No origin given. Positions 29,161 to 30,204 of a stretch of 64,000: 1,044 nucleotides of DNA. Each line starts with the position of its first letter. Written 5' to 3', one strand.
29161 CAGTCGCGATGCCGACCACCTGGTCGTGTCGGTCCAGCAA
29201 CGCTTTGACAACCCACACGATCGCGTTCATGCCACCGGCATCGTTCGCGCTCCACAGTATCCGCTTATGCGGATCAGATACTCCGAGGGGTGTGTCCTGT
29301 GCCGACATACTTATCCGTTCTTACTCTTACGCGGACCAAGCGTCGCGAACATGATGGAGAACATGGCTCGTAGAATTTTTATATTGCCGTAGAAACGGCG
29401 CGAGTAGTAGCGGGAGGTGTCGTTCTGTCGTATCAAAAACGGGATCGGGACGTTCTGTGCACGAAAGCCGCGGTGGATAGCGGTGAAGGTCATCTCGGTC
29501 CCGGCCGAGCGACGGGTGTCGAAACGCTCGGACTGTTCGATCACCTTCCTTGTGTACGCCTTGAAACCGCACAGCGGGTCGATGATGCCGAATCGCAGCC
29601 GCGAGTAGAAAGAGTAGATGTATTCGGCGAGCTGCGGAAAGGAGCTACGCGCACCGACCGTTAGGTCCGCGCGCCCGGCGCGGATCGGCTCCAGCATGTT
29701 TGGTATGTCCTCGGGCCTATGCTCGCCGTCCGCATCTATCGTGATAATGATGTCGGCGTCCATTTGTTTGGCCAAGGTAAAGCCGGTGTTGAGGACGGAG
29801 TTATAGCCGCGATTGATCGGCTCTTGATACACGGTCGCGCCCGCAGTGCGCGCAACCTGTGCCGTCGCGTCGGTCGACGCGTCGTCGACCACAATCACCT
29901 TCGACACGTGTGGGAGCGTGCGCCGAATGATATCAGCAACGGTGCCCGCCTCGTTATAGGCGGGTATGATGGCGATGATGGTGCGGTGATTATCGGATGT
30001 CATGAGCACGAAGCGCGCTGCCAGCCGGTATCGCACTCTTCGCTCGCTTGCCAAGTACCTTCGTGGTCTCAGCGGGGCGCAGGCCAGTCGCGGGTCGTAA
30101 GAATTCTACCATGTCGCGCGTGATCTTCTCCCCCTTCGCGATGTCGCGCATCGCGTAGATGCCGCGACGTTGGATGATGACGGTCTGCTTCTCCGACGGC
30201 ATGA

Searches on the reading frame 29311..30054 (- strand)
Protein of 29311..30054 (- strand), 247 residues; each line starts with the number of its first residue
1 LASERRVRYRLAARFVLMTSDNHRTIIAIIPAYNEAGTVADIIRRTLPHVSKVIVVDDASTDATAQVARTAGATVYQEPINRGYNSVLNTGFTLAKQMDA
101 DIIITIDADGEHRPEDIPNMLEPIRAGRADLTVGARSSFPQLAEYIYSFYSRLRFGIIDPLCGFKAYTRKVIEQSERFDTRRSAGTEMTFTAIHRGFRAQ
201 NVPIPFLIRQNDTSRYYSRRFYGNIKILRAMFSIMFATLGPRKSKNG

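Call 45: search_protein_families(library=pfam, proteins=[window:29311-30054:-], max_evalue=0.001)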
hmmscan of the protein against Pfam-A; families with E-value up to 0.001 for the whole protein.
window:29311-30054:- (247 aa): 2 families
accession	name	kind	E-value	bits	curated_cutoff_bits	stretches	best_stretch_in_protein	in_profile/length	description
PF00535.33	Glycos_transf_2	-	1.1e-22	81.2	23.3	1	28-139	2-118/168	Glycosyl transferase family 2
PF13641.12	Glyco_tranf_2_3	-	0.00056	20.4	27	0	26-114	3-101/230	Glycosyltransferase like family 2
